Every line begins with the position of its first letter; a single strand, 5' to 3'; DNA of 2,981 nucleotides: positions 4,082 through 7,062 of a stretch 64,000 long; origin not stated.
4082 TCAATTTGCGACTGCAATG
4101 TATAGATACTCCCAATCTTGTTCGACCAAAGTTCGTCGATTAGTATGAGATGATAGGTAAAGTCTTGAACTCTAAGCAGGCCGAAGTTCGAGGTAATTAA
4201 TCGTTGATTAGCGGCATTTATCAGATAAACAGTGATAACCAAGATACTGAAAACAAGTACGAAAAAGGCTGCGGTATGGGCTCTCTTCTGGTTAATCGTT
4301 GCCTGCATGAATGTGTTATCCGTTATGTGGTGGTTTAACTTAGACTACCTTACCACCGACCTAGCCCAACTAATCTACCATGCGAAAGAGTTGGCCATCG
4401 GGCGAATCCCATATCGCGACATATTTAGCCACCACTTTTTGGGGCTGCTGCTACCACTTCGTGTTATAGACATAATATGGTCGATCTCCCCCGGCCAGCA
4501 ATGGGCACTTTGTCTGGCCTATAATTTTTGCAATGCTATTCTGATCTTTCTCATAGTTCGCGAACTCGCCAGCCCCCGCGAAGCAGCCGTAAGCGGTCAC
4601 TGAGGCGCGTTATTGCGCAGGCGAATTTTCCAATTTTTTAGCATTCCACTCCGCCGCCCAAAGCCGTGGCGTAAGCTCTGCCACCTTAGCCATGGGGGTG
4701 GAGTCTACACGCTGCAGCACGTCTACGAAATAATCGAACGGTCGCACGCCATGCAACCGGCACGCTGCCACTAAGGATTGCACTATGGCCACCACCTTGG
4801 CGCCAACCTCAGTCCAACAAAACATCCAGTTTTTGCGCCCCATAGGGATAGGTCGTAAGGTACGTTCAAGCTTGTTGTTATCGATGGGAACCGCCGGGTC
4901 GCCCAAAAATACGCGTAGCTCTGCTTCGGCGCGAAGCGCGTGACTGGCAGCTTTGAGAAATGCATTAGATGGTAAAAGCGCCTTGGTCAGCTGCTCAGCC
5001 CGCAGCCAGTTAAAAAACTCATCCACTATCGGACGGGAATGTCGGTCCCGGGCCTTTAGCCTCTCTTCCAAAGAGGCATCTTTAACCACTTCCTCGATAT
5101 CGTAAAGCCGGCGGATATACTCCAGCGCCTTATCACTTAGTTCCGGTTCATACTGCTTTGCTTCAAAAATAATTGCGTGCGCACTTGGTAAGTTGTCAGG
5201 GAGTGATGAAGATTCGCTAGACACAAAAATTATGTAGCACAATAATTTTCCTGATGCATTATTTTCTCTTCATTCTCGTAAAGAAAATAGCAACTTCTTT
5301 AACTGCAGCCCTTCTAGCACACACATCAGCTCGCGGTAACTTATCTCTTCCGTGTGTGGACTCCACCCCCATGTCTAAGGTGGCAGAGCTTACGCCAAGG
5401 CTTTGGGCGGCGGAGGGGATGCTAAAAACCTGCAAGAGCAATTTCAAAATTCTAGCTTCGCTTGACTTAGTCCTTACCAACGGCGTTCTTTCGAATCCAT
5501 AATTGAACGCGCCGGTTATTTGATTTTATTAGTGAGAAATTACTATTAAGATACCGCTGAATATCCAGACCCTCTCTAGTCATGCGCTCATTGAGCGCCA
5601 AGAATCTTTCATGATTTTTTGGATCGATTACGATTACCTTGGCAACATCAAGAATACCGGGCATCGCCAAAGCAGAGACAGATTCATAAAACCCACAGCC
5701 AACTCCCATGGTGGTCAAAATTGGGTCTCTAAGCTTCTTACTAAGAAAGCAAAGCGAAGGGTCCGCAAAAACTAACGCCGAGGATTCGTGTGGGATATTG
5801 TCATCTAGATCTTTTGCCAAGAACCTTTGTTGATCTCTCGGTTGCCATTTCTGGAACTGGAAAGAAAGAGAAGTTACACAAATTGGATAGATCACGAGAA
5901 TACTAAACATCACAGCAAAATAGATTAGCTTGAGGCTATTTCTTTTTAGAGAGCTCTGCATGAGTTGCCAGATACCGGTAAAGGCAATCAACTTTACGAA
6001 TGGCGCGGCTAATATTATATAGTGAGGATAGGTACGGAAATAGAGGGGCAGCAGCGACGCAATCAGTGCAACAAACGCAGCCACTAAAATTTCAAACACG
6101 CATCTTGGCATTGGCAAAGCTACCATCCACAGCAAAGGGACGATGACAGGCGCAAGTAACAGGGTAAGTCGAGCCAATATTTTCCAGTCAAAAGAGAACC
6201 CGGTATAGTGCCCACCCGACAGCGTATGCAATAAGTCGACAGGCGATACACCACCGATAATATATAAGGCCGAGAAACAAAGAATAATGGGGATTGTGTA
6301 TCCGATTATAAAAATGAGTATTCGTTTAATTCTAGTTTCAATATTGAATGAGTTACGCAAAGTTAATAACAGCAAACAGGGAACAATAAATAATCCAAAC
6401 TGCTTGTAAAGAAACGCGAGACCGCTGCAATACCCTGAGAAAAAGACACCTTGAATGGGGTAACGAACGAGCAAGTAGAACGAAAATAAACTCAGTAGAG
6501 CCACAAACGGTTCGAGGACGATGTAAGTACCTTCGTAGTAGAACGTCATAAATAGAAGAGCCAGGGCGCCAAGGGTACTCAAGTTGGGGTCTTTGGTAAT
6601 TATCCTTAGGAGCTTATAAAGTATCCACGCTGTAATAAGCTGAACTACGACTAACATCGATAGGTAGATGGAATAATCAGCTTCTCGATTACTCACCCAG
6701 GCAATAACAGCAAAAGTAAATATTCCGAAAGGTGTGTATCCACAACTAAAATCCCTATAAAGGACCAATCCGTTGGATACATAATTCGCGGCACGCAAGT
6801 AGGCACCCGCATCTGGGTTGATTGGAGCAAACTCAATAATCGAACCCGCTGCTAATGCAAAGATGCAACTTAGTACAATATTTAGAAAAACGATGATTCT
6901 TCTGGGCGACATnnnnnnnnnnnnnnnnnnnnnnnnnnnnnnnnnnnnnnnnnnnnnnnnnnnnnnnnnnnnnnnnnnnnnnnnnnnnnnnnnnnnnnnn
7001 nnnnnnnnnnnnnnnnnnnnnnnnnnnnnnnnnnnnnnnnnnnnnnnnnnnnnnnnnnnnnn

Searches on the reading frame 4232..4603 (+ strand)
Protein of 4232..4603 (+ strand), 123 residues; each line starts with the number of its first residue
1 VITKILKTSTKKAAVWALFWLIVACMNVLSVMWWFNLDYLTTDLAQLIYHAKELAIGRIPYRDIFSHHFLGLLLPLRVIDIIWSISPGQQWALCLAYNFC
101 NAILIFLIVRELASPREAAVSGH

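Call 12: search_protein_families(library=pfam, proteins=[window:4232-4603:+], max_evalue=0.01)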
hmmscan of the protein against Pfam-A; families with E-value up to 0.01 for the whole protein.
window:4232-4603:+ (123 aa): 0 families

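Call 55: search_protein_families(library=ncbifam, proteins=[window:4232-4603:+], max_evalue=1)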
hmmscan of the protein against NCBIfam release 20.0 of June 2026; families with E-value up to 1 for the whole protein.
window:4232-4603:+ (123 aa): 2 families
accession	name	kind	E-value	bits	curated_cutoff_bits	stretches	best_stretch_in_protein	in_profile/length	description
NF011622.0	PRK15048.1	equivalog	0.068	12.3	900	1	12-59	188-235/553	methyl-accepting chemotaxis protein II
TIGR00844.1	c_cpa1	equivalog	0.73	7.9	1236.05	1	13-105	41-136/810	sodium/hydrogen antiporter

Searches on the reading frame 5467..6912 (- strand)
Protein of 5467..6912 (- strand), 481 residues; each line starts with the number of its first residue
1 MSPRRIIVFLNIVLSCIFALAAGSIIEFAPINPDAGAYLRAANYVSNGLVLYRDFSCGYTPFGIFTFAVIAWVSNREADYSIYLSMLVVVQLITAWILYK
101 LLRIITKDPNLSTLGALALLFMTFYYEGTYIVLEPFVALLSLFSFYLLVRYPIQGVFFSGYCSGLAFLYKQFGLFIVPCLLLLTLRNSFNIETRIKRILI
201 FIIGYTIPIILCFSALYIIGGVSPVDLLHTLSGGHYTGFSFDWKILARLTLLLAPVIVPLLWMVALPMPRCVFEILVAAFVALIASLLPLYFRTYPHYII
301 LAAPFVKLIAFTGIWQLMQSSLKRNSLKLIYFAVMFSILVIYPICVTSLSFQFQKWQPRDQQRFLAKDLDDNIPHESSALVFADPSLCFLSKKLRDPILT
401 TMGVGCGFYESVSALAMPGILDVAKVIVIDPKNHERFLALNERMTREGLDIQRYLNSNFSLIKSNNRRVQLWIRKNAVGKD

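Call 12: search_protein_families(library=pfam, proteins=[window:5467-6912:-], max_evalue=0.01)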
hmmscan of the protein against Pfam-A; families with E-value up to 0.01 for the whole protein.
window:5467-6912:- (481 aa): 0 families

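Call 55: search_protein_families(library=ncbifam, proteins=[window:5467-6912:-], max_evalue=1)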
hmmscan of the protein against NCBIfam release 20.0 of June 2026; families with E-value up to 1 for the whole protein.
window:5467-6912:- (481 aa): 1 family
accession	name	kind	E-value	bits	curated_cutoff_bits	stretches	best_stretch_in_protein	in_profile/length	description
NF047440.1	LA3751_2_3_fam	subfamily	0.025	13.4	200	1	81-217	100-241/460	LA_3751/LA_3752 family putative glycosyltransferase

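Call 56: search_solved_structures(query=window:5467-6912:-, max_evalue=10)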
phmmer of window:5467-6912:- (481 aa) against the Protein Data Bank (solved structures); distinct sequences matched with E-value up to 10: 1.
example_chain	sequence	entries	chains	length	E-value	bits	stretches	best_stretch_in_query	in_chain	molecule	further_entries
5kzl_A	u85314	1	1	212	0.18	13.8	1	293-366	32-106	Heme oxygenase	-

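Call 69: find_homologous_proteins(query=window:5467-6912:-, max_evalue=0.001)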
Query window:5467-6912:-: 8000 candidates shared short words with the query, none scored E <= 0.001.

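Call 77: search_protein_representatives(protein=window:5467-6912:-)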
Query: 481 residues. Proteins with E-value up to 0.001 (for the whole library): 383; up to 1e-10: 200; up to 1e-30: 10. The best 150 are listed.
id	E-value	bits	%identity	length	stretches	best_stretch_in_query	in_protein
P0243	5.8e-49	183.6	30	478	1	10-430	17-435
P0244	5.0e-42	160.7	27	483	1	9-475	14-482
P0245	4.3e-39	151.1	28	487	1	28-476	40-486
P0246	5.2e-36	140.9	29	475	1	12-472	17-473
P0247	7.2e-36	140.4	32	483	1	12-479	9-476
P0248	8.1e-35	137.0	27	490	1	12-475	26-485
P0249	2.0e-33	132.4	30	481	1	4-403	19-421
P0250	1.5e-32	129.5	29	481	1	10-472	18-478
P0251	3.3e-31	125.1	27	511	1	27-477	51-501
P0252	1.0e-30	123.5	28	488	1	13-415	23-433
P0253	1.2e-30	123.2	29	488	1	22-460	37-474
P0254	2.5e-29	118.9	29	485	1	13-474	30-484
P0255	3.1e-29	118.5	29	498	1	19-475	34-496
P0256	3.8e-29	118.3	33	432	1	28-391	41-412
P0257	1.3e-28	116.5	29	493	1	9-474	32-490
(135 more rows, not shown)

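Call 79: search_protein_families(library=pfam, alignment_id=A4, max_evalue=0.01)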
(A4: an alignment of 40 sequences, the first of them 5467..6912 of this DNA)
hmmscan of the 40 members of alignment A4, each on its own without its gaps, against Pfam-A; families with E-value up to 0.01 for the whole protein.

A. member 1, window:5467-6912:- (481 aa): 0 families

B. families by the number of members that match (of 40 scanned): 5 families
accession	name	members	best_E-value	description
PF13231.12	PMT_2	9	4.2e-07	Dolichyl-phosphate-mannose-protein mannosyltransferase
PF02366.24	PMT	6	7.3e-09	Dolichyl-phosphate-mannose-protein mannosyltransferase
PF09852.15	DUF2079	1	0.0052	Predicted membrane protein (DUF2079)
PF21846.1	DUF6905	1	0.0052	Domain of unknown function (DUF6905)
PF20303.3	YLATT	1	0.0055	YEATS-Like-Associating Three TM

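Call 80: search_solved_structures(query=A4, max_evalue=1)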
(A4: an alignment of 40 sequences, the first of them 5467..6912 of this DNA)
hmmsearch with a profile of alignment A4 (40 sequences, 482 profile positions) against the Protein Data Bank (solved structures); distinct sequences matched with E-value up to 1: 11.
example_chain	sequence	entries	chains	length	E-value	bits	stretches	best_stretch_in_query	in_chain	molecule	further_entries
7mcd_A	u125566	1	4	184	0.12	14.2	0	426-469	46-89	AI-designed TIM-barrel F15C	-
6swa_t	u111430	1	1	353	0.62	11.8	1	418-480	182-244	Proliferation-associated protein 2G4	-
2v6c_A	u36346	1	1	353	0.62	11.8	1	418-480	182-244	PROLIFERATION-ASSOCIATED PROTEIN 2G4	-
9pa7_CA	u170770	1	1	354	0.63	11.8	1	418-480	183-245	Proliferation-associated protein 2G4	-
9b0p_CA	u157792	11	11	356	0.63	11.8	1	418-480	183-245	Proliferation-associated protein 2G4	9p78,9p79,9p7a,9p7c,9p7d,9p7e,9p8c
11hg_F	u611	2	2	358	0.64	11.8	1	418-480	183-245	Proliferation-associated protein 2G4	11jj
11kh_F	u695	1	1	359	0.64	11.7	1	418-480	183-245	Proliferation-associated protein 2G4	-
11he_EB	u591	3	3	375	0.65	11.7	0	418-480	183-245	Proliferation-associated protein 2G4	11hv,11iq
6wm8_A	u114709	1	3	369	0.67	11.7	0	418-480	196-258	Proliferation-associated protein 2G4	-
3j2i_A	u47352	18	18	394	0.69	11.6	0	418-480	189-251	Proliferation-associated protein 2G4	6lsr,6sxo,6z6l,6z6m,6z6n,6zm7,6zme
2q8k_A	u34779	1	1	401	0.72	11.6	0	418-480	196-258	Proliferation-associated protein 2G4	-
